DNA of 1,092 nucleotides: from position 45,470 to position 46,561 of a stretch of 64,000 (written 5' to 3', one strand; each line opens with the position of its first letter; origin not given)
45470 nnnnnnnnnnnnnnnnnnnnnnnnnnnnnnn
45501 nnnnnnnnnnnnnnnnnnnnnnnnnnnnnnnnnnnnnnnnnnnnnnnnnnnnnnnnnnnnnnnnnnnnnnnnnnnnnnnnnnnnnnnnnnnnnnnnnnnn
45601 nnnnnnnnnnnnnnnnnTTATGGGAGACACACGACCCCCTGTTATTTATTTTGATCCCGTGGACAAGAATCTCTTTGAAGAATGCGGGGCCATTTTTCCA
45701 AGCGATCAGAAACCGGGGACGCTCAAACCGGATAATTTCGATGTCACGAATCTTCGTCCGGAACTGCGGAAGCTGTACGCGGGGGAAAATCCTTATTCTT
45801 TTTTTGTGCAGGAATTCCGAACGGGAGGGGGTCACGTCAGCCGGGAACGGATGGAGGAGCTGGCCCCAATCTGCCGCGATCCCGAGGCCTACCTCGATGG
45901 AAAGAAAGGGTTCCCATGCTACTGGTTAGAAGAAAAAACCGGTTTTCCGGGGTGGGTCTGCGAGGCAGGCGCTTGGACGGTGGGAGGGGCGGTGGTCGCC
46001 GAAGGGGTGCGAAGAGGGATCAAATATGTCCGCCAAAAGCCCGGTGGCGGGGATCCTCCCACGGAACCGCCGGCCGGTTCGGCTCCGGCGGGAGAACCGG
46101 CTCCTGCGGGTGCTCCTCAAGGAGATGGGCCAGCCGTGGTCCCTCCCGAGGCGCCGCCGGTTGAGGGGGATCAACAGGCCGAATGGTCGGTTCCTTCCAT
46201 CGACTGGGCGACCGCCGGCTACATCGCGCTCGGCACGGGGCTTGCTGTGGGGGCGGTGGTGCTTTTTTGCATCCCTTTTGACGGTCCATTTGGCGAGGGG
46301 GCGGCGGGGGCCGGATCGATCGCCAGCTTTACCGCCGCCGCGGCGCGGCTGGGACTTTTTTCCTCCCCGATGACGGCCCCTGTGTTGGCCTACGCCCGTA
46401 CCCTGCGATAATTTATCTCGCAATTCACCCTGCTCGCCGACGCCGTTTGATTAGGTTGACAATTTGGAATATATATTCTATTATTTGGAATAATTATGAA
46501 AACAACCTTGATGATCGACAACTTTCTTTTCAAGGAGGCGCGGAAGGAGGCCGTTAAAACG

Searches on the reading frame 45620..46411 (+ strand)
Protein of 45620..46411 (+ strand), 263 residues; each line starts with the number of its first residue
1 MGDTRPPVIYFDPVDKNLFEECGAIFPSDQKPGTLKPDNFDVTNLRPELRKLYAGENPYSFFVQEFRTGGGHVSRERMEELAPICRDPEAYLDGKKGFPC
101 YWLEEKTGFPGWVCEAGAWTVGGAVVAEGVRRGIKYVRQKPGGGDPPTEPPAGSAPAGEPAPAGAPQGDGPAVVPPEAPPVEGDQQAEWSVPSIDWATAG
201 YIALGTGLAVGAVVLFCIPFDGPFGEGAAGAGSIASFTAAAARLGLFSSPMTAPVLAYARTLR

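Call 9: search_protein_families(library=pfam, proteins=[window:45620-46411:+], max_evalue=0.01)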
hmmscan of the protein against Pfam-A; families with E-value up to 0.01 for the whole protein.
window:45620-46411:+ (263 aa): 0 families

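Call 11: search_protein_families(library=ncbifam, proteins=[window:45620-46411:+], max_evalue=0.1)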
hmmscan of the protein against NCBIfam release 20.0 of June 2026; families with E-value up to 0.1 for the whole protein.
window:45620-46411:+ (263 aa): 0 families

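Call 12: search_protein_families(library=padloc, proteins=[window:45620-46411:+], max_evalue=0.1)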
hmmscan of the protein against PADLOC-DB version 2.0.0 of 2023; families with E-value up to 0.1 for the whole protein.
window:45620-46411:+ (263 aa): 0 families

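Call 17: find_homologous_proteins(query=window:45620-46411:+)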
Query window:45620-46411:+ (263 aa): 1 proteins with E <= 0.001 among 8000 candidates.
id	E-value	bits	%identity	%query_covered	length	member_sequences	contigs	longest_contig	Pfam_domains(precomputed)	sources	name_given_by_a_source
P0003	5.6e-176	602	100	100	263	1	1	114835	-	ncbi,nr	ncbi:MAG: hypothetical protein HYU99_03410 [Deltaproteobacteria bacterium]|nr:hypothetical protein [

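Call 50: search_solved_structures(query=window:45620-46411:+, max_evalue=10)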
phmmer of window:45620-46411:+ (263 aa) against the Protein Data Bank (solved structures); distinct sequences matched with E-value up to 10: 0.

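Call 56: search_protein_families(library=phrogs, proteins=[window:45620-46411:+], max_evalue=1)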
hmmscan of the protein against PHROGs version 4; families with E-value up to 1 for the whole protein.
window:45620-46411:+ (263 aa): 0 families

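Call 74: find_related_loci(query=window:45620-46411:+, collection=viral_contigs, flank=5000)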
Query window:45620-46411:+ (263 aa) in viral_contigs; peptide patterns used: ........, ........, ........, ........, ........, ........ (x = any residue, [..] = any of these).
2 stretches matched a pattern, but none encodes a relative of the query by tblastn (E <= 1e-3).
